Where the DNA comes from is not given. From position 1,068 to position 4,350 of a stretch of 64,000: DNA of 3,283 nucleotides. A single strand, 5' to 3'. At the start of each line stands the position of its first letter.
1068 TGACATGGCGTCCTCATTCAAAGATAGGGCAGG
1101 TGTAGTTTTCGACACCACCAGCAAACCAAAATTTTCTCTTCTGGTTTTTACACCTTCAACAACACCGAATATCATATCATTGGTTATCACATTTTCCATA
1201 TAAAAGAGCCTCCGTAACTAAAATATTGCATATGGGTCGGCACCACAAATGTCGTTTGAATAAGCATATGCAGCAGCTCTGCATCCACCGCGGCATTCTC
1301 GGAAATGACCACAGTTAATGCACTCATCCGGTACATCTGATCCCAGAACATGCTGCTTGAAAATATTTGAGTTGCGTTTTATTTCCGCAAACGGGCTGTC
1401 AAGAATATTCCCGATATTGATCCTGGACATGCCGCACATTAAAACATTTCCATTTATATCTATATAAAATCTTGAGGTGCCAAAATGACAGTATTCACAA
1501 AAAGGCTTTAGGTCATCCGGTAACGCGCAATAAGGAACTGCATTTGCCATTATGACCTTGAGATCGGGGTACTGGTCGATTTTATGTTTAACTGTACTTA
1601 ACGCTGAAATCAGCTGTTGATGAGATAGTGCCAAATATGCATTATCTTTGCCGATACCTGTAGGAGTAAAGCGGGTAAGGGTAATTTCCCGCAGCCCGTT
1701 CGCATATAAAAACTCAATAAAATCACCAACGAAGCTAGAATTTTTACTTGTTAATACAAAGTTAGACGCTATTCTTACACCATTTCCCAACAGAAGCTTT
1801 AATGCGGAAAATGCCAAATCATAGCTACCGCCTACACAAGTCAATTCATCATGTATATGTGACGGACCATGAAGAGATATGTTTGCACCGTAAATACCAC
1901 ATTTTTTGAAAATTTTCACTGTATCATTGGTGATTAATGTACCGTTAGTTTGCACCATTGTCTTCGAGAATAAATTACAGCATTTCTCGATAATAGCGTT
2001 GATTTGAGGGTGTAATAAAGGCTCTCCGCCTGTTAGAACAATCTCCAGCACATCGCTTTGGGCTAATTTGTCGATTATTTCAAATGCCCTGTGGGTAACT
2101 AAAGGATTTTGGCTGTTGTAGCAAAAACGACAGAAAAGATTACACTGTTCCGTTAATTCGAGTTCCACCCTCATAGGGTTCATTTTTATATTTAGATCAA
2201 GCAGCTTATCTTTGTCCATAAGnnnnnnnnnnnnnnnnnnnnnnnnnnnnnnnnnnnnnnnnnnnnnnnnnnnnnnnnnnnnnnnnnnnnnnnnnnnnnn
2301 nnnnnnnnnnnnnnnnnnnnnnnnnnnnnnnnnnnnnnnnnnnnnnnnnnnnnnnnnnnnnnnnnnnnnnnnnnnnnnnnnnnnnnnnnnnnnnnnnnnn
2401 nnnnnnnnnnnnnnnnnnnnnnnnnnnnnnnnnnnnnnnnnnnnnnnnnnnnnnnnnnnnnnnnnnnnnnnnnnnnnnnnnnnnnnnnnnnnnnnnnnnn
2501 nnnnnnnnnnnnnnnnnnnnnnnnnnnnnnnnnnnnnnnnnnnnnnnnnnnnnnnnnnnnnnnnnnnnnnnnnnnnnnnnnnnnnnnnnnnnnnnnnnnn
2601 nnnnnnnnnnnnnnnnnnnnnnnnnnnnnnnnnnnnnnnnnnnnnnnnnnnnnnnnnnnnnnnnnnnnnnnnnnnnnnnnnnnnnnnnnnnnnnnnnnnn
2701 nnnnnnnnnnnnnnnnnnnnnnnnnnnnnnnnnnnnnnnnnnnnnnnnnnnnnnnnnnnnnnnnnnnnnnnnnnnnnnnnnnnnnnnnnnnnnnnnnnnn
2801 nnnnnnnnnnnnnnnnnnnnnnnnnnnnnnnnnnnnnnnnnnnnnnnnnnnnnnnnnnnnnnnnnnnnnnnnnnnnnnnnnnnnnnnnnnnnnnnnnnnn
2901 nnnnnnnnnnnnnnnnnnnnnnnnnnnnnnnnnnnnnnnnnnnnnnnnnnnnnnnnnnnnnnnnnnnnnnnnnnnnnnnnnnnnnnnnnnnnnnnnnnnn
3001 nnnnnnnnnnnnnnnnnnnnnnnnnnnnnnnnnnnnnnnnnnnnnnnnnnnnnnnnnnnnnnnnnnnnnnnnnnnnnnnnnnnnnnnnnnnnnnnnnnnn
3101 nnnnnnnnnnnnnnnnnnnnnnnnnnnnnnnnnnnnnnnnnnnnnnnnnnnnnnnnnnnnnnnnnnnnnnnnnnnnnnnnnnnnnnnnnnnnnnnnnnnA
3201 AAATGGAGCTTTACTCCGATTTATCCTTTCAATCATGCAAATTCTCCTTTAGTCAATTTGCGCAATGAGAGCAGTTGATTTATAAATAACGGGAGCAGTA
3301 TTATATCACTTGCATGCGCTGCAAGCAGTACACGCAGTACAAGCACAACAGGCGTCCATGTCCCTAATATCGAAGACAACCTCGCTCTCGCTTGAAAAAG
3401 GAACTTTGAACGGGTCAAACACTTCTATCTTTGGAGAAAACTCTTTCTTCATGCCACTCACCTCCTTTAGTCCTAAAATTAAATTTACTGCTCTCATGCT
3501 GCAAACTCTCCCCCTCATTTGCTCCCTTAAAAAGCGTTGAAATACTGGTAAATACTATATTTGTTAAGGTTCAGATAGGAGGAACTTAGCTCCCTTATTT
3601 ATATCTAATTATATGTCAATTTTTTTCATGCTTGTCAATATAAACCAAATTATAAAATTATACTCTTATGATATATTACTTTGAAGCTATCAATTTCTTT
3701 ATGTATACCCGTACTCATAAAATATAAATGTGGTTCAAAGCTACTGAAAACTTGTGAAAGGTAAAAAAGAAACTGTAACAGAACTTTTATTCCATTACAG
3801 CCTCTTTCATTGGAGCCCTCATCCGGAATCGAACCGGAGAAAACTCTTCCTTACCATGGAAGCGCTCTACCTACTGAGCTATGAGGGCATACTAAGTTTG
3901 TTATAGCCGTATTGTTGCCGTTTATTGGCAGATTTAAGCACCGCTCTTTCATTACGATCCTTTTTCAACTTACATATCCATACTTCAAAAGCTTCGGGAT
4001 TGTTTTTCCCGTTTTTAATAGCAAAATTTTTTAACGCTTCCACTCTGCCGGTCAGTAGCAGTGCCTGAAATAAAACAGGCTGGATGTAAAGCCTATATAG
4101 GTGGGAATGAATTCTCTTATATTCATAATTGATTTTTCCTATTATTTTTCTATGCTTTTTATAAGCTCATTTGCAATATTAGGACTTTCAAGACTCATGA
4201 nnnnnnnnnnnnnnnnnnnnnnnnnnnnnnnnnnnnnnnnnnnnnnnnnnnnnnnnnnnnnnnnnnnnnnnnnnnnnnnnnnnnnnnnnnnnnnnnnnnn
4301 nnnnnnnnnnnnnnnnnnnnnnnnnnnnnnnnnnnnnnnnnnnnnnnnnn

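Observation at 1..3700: tRNA-adjacent radical-SAM RiPP gene cluster: Cys-periodic precursor, two SPASM-type rSAMs, a stand-alone PqqD-like RRE and a B12-rSAM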

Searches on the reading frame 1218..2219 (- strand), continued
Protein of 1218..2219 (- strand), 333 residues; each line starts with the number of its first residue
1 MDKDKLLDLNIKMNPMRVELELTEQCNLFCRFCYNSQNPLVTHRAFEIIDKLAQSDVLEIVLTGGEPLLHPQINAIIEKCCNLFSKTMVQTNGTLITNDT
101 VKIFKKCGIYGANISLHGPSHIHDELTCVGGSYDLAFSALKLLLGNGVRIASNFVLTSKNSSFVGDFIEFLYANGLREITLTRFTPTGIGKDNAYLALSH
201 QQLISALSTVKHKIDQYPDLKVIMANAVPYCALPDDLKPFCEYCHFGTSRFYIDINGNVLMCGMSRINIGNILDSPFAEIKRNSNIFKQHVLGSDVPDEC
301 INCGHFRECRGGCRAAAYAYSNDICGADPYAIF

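Call 80: find_encoding_contigs(protein=P0245, flank=10000, max_places=2)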
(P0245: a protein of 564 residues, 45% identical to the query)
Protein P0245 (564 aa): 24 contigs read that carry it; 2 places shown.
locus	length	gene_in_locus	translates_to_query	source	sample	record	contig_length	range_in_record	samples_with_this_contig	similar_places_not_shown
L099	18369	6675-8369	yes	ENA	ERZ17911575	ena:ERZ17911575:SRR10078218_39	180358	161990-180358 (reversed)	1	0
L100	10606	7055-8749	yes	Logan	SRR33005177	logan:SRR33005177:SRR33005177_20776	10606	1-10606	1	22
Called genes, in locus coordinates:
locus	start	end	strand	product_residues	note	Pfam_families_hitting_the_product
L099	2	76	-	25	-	?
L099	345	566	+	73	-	-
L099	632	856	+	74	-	-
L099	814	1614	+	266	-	-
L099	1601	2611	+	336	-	PF13353:Fer4_12 (faint), PF04055:Radical_SAM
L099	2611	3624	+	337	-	PF04055:Radical_SAM, PF13353:Fer4_12 (weak), PF13186:SPASM (faint)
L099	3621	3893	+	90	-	PF05402:PqqD (weak)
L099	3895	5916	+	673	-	PF04055:Radical_SAM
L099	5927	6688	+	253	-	PF05175:MTS (weak), PF13489:Methyltransf_23, PF08241:Methyltransf_11, PF08242:Methyltransf_12, PF13649:Methyltransf_25, PF13847:Methyltransf_31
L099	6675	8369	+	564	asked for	PF00005:ABC_tran (weak), PF00931:NB-ARC (faint), PF13555:AAA_29 (faint)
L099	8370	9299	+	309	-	PF04055:Radical_SAM, PF13186:SPASM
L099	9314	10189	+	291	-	PF01244:Peptidase_M19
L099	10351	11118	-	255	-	PF01695:IstB_IS21, PF00308:Bac_DnaA (weak)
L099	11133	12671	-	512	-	PF22483:Mu-transpos_C_2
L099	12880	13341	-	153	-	PF19552:DUF6075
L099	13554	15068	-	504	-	PF01336:tRNA_anti-codon, PF00152:tRNA-synt_2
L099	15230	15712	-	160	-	PF03449:GreA_GreB_N, PF01272:GreA_GreB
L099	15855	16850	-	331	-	PF01207:Dus, PF01180:DHO_dh, PF00977:His_biosynth (weak)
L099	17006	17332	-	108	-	PF19642:DUF6145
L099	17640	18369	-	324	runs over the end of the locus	PF00365:PFK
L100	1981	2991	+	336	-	PF13353:Fer4_12 (faint), PF04055:Radical_SAM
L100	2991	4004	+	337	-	PF04055:Radical_SAM, PF13353:Fer4_12 (weak), PF13186:SPASM (faint)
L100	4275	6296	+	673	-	PF04055:Radical_SAM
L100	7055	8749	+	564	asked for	PF00005:ABC_tran (weak), PF00931:NB-ARC (faint), PF13555:AAA_29 (faint)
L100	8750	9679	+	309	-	PF04055:Radical_SAM, PF13186:SPASM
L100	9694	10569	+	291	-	PF01244:Peptidase_M19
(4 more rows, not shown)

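Call 81: find_encoding_contigs(protein=P0258, flank=10000, max_places=1)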
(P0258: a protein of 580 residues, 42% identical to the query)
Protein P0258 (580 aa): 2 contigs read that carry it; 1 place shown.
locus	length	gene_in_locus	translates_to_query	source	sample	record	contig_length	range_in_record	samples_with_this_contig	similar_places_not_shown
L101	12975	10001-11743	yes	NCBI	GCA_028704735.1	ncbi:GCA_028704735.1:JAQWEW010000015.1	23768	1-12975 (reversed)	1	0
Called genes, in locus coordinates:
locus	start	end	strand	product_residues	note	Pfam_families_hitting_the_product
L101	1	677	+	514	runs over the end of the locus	PF12072:RNase_Y_N, PF00013:KH_1 (weak), PF22891:KH_PNO1_2nd (weak), PF01966:HD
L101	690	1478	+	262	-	PF00149:Metallophos, PF13277:YmdB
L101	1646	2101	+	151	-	-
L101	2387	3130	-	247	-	PF00849:PseudoU_synth_2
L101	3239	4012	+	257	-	PF05175:MTS (weak), PF02475:TRM5-TYW2_MTfase (weak), PF09445:Methyltransf_15 (weak)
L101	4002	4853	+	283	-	PF00590:TP_methylase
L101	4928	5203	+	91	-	-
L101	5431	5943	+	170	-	-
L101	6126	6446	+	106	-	-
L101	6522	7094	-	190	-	PF03193:RsgA_GTPase (weak), PF01926:MMR_HSR1, PF02421:FeoB_N, PF00350:Dynamin_N (faint)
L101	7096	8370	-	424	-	PF02403:Seryl_tRNA_N, PF00587:tRNA-synt_2b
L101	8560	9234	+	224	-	PF22570:LiaF-TM, PF18917:LiaI-LiaF-like_TM1 (weak)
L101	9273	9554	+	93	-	-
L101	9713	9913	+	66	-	PF01197:Ribosomal_L31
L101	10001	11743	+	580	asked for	PF13555:AAA_29 (faint), PF00005:ABC_tran (weak)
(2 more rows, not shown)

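Call 90: predict_structure(alignment_id=A4)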
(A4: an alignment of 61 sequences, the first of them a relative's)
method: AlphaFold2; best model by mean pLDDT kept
length: 570 residues; sequences in the alignment: 61
mean_pLDDT: 88.8   pTM: 0.87
mean pLDDT of the five models: 88.8, 88.8, 88.5, 87.4, 87.1
residues with pLDDT >= 90: 312; 70-90: 236; 50-70: 22; < 50: 0
segments of 3 or more residues with pLDDT < 50: none
pLDDT, mean of each block of 10 residues (from residue 1): 90 89 97 89 90 88 89 86 77 84 80 93 91 90 91 94 92 97 95 93 90 91 95 89 74 92 93 94 91 89 81 91 86 81 91 93 93 93 81 81 91 93 90 89 86 85 83 83 73 88 85 86 93 94 94 94 86
secondary structure, 60 per line:
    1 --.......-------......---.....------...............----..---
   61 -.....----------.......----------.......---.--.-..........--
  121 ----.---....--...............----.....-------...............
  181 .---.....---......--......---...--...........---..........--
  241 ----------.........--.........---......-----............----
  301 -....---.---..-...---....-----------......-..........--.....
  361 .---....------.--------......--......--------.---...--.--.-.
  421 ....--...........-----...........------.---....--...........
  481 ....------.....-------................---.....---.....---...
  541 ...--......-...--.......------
elements in order: E3-9 E17-22 E26-30 H37-51 E62-66 H78-83 H95-100 H109-118 H135-149 E154-158 H166-181 E185-189 H193-198 E201-206 E215-221 H222-225 H229-238 E251-259 E262-270 E274-279 H285-296 H302-305 E322-325 H338-342 H344-353 H356-361 H365-368 E384-389 E392-397 H420-424 H428-437 H443-453 H470-484 E491-495 H503-518 E522-526 H530-534 E538-543 E546-551 H558-564

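Call 93: fold_search(model_id=the predicted structure, library=pdb)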
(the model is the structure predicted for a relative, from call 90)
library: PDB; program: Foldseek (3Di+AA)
matches with E <= 10: 1764; with E <= 0.001: 1177
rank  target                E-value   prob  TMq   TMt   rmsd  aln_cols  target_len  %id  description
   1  6n9l                  1.8e-45  1.00  0.84  0.77   5.0       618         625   29  Crystal structure of T. maritima UvrA d117-399 with ADP (released 2019-05-01)
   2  9gxn_A                2.7e-43  1.00  0.80  0.72   5.7       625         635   28  C. thermocellum UvrA in complex with unmodified DNA and AMPPNP (ATP-bound conformation 1) (released 2025-12-24)
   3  9gxm_A                3.0e-43  1.00  0.75  0.65   7.4       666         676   27  C. thermocellum UvrA in complex with unmodified DNA and AMPPNP (basal conformation) (released 2025-12-24)
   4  3ux8                  3.7e-43  1.00  0.77  0.77   4.5       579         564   31  Crystal structure of UvrA (released 2012-02-08)
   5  9gxl_A                1.0e-42  1.00  0.75  0.63   7.8       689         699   26  C. thermocellum UvrA in complex with AMPPNP (basal conformation) (released 2025-12-24)
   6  9gxk_A                1.2e-42  1.00  0.76  0.63   8.0       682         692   26  C. thermocellum UvrA (basal conformation) (released 2025-12-24)
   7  9gxt_A                1.7e-42  1.00  0.79  0.71   5.5       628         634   28  C. thermocellum UvrA in complex with DNA with a fluorescein modification and AMPPNP (ATP-bound conformation 1) (released 2025-12-24)
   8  9ga2_A                4.5e-42  1.00  0.83  0.72   4.8       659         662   26  MtUvrA2 dimer empty (released 2025-04-23)
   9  9gxs_A                1.6e-41  1.00  0.74  0.55  10.6       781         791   23  C. thermocellum UvrA in complex with DNA with a fluorescein modification (basal conformation) (released 2025-12-24)
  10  9ga5_A                2.0e-41  1.00  0.77  0.57   8.0       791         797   22  MtUvrA2 bound to endogenous E. coli DNA (released 2025-04-23)
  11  9gxr_A                2.0e-41  1.00  0.74  0.69   6.4       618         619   29  C. thermocellum UvrA in complex with DNA with an abasic site and AMPPNP (ATP-bound conformation 2) (released 2025-12-24)
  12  9ga2_B                4.6e-41  1.00  0.83  0.70   5.0       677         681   26  MtUvrA2 dimer empty (released 2025-04-23)
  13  9gxo_A                6.4e-41  1.00  0.77  0.63   6.7       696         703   27  C. thermocellum UvrA in complex with unmodified DNA and AMPPNP (ATP-bound conformation 2) (released 2025-12-24)
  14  9gxv_A                9.4e-41  1.00  0.76  0.57   9.6       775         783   23  C. thermocellum UvrA in complex with DNA with a fluorescein modification and ADP (basal conformation) (released 2025-12-24)
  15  9gxp_A                1.1e-40  1.00  0.75  0.55   9.8       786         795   23  C. thermocellum UvrA in complex with DNA with an abasic site (basal conformation) (released 2025-12-24)
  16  2r6f_B                1.2e-40  1.00  0.83  0.55   7.9       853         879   21  Crystal Structure of Bacillus stearothermophilus UvrA (released 2008-01-08)
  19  2r6f_A                2.0e-39  1.00  0.83  0.53  11.4       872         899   22  Crystal Structure of Bacillus stearothermophilus UvrA (released 2008-01-08)
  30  7sh1_A                1.8e-37  1.00  0.77  0.70   6.1       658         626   25  Class II UvrA protein - Ecm16 (released 2022-10-26)
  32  7sh1_B                3.6e-37  1.00  0.79  0.72   5.2       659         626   24  Class II UvrA protein - Ecm16 (released 2022-10-26)
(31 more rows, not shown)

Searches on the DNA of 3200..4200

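Call 70: search_rna_families(source=window, start=3200, end=4200, threshold=evalue, max_evalue=1)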
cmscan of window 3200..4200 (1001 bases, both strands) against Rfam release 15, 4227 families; matches with E-value up to 1: 5.
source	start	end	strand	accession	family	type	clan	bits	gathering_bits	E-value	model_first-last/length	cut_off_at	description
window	3814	3888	-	RF00005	tRNA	Gene; tRNA;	CL00001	61.4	29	1.1e-12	1-71/71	no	tRNA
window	3813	3888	+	RF04354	Plastid-ycf2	Cis-reg;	-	26.2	65.7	0.006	1-75/75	no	Plastid-ycf2 5UTR RNA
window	3763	3848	-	RF02058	STnc400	Gene;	-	20.2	80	0.41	1-125/125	no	Gammaproteobacterial sRNA STnc400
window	4036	4200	-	RF02080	STnc170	Gene; sRNA;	-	16.6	80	0.33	162-333/333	5'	Salmonella enterica sRNA STnc170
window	4022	4142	+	RF02532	MNV_3UTR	Cis-reg;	-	16.4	70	0.47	1-222/222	no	Murine norovirus 3'UTR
